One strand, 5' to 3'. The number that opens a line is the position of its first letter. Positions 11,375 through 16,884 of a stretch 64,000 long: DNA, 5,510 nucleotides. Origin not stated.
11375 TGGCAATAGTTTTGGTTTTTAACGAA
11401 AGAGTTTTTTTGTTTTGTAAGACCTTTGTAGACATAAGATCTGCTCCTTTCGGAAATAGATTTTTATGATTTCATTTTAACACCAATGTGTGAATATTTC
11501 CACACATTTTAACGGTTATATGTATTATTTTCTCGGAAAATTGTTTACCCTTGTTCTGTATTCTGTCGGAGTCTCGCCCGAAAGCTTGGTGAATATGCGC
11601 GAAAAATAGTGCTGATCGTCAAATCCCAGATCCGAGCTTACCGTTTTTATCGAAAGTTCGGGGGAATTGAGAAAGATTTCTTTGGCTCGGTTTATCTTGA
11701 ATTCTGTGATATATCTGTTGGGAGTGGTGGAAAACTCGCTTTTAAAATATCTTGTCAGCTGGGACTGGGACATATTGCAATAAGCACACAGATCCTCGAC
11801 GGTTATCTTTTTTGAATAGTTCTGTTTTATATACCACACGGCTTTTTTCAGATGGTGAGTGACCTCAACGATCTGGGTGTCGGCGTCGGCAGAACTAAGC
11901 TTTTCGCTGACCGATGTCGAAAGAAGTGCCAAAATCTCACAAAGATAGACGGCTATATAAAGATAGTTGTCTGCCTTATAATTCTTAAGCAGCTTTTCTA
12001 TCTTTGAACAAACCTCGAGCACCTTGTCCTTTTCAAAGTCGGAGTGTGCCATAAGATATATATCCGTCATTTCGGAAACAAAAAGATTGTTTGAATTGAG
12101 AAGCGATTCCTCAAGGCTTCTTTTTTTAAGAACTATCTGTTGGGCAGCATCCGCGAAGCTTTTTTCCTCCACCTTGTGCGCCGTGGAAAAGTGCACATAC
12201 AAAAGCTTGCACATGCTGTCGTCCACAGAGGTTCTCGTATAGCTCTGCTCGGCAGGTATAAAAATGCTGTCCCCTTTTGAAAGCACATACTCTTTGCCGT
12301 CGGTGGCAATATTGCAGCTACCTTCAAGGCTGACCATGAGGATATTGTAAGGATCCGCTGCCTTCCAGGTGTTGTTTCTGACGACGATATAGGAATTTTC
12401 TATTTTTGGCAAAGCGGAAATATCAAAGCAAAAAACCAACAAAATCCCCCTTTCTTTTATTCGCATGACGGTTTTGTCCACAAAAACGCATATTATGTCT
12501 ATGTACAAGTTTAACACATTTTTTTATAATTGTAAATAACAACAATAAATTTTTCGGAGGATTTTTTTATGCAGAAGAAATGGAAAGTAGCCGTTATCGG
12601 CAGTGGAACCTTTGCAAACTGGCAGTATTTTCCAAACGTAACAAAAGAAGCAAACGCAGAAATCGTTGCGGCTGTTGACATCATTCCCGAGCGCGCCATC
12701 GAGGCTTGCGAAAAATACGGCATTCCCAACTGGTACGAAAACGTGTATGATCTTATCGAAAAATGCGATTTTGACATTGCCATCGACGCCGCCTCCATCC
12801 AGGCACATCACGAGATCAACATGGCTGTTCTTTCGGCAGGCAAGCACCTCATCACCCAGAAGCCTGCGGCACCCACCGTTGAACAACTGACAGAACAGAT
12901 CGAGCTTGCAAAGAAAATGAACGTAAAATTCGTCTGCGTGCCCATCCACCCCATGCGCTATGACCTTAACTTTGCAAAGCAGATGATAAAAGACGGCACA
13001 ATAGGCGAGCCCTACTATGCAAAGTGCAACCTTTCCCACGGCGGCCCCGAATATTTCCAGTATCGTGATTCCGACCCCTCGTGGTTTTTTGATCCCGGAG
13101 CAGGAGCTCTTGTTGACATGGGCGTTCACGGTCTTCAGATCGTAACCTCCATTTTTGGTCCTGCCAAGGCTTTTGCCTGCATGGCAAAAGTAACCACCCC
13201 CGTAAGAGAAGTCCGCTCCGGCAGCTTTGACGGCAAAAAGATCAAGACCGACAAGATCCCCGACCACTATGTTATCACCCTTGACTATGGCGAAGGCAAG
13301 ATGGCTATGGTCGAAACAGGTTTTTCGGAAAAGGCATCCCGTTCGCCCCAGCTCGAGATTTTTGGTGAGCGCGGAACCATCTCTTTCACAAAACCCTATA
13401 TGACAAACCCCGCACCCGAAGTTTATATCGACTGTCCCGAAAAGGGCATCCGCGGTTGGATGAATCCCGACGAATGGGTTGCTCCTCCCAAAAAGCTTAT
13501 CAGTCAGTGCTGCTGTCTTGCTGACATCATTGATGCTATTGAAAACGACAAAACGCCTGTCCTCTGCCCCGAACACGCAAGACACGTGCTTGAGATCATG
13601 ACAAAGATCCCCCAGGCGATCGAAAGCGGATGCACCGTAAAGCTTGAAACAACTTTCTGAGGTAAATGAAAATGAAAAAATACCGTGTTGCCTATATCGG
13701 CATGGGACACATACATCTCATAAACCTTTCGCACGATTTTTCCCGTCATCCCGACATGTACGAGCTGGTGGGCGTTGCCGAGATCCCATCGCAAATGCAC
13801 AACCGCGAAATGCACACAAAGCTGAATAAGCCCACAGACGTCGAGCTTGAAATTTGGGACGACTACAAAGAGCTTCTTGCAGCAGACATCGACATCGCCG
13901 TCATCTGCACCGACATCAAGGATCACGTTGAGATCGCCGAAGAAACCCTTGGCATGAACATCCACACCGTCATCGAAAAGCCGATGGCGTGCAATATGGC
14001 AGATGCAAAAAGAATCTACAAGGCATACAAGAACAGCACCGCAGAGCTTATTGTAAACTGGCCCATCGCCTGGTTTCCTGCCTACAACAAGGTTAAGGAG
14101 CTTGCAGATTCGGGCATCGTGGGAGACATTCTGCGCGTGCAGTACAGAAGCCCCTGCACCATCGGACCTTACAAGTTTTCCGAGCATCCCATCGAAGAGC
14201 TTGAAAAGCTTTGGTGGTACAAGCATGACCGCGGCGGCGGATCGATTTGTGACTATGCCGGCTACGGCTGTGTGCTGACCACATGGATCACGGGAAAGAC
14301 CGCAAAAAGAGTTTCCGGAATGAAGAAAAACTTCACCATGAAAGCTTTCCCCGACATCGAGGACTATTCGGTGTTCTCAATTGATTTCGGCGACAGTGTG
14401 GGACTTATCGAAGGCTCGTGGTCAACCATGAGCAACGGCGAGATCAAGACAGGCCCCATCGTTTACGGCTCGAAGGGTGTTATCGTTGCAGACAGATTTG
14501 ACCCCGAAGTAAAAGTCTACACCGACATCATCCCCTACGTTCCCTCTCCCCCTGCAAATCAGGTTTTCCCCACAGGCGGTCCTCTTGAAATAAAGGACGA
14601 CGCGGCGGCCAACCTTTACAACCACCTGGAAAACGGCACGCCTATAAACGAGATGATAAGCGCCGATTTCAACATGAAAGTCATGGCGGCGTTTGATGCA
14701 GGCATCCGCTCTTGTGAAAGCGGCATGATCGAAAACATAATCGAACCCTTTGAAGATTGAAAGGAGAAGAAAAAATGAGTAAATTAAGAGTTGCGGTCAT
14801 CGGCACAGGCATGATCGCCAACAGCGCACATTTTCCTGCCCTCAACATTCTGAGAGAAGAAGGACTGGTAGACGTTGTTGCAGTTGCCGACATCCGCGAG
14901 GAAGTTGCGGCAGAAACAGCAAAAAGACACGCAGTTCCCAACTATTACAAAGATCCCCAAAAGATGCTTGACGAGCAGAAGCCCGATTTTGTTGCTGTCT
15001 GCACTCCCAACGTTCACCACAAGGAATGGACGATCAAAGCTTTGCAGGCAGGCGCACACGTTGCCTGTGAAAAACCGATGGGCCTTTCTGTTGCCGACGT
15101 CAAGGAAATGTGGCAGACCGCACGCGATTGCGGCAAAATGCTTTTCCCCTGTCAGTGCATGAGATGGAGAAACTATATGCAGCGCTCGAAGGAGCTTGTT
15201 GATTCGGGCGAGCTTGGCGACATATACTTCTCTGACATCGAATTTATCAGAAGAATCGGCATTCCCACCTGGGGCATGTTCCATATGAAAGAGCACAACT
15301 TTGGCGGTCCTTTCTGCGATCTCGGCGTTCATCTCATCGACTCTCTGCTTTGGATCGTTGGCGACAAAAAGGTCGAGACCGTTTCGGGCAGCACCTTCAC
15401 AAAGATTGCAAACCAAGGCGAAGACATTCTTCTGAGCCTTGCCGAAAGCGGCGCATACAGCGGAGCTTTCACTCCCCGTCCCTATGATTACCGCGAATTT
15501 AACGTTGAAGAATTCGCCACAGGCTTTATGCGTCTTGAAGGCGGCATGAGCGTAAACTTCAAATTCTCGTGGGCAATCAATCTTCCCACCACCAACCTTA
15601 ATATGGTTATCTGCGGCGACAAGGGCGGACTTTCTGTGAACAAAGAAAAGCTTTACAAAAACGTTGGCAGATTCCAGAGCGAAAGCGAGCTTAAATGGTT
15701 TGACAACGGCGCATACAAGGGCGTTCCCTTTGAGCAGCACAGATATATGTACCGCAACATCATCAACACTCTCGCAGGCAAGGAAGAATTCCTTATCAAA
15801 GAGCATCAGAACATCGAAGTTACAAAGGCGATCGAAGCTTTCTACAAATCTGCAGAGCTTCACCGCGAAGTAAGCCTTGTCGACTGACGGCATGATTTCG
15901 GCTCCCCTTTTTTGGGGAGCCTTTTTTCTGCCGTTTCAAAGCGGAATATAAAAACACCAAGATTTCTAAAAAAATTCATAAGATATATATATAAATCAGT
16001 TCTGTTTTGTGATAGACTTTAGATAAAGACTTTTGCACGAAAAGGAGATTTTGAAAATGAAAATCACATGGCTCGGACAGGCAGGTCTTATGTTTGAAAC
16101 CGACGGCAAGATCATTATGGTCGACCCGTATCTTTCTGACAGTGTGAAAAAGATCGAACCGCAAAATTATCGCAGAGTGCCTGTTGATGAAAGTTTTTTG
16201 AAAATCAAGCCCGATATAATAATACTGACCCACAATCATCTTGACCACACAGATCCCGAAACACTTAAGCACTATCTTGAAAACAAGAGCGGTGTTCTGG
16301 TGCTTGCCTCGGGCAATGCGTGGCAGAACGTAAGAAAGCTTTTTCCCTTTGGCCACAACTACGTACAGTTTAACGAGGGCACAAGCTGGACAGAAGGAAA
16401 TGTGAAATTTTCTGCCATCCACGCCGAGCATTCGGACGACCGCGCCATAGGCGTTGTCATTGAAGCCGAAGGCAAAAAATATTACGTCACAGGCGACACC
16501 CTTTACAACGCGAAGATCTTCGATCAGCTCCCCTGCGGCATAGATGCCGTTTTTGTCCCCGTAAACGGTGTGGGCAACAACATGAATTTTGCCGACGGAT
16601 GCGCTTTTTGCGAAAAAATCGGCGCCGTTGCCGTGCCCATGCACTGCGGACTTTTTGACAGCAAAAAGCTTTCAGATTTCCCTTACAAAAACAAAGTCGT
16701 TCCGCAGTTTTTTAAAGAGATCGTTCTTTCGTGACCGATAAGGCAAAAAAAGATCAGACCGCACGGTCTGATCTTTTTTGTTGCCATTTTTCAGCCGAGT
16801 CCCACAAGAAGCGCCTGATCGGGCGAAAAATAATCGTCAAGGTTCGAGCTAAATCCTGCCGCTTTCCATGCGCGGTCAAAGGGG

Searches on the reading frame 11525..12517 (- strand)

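Call 15: search_protein_families(library=pfam, proteins=[window:11525-12517:-], max_evalue=0.001)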
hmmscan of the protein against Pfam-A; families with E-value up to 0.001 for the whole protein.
window:11525-12517:- (330 aa): 5 families
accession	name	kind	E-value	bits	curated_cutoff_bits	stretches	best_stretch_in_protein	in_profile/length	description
PF12833.13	HTH_18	-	9.5e-21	74.3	33.6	1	243-323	1-80/80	Helix-turn-helix domain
PF00165.29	HTH_AraC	-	1.7e-20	73.1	26.6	2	230-271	1-42/42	Bacterial regulatory helix-turn-helix proteins, AraC family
PF21621.3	MPI_cupin_dom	-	1.4e-06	28.6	27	1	48-92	21-64/79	Mannose-6-phosphate isomerase, cupin domain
PF07883.17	Cupin_2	-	4.3e-05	23.6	27.2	1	61-108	22-69/70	Cupin domain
PF02311.25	AraC_binding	-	0.00013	22.1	21.1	1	56-112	22-78/135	AraC-like ligand binding domain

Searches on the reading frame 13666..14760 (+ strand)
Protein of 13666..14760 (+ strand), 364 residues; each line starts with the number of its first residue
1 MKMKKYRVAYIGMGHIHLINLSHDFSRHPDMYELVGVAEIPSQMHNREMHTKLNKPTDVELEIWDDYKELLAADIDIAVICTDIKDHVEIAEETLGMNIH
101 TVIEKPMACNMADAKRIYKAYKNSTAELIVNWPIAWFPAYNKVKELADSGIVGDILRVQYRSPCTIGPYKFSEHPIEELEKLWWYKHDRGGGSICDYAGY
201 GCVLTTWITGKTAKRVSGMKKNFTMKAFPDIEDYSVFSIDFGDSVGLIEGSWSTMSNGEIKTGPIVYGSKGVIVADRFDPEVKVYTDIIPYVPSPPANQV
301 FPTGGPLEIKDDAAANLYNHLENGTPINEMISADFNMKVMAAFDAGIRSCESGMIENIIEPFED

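Call 15: search_protein_families(library=pfam, proteins=[window:13666-14760:+], max_evalue=0.001)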
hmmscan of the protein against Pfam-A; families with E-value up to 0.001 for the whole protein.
window:13666-14760:+ (364 aa): 2 families
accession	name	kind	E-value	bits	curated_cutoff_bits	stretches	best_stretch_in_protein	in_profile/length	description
PF01408.29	GFO_IDH_MocA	-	7.4e-14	52.9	24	1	7-130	2-118/120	Oxidoreductase family, NAD-binding Rossmann fold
PF22725.1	GFO_IDH_MocA_C3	-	1.2e-10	41.9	27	1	140-273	1-123/124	GFO/IDH/MocA C-terminal domain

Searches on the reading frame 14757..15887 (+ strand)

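Call 15: search_protein_families(library=pfam, proteins=[window:14757-15887:+], max_evalue=0.001)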
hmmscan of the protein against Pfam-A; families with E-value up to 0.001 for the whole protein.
window:14757-15887:+ (376 aa): 3 families
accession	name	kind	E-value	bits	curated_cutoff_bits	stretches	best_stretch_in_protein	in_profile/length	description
PF01408.29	GFO_IDH_MocA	-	8e-28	98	24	1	10-130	1-117/120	Oxidoreductase family, NAD-binding Rossmann fold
PF22725.1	GFO_IDH_MocA_C3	-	5.3e-18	65.6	27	1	142-292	2-123/124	GFO/IDH/MocA C-terminal domain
PF02894.22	GFO_IDH_MocA_C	-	9.2e-14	52.2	22.9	1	145-373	1-217/218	Oxidoreductase family, C-terminal alpha/beta domain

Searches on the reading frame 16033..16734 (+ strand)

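Call 15: search_protein_families(library=pfam, proteins=[window:16033-16734:+], max_evalue=0.001)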
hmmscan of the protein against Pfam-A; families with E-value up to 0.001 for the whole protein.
window:16033-16734:+ (233 aa): 3 families
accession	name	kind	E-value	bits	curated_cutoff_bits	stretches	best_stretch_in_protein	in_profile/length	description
PF12706.13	Lactamase_B_2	-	6.4e-15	55.7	27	1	28-204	3-199/200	Beta-lactamase superfamily domain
PF13483.12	Lactamase_B_3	-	5.4e-14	52.9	24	1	10-204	1-160/160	Beta-lactamase superfamily domain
PF00753.33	Lactamase_B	-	2.8e-09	37.7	22.7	1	20-73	10-57/196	Metallo-beta-lactamase superfamily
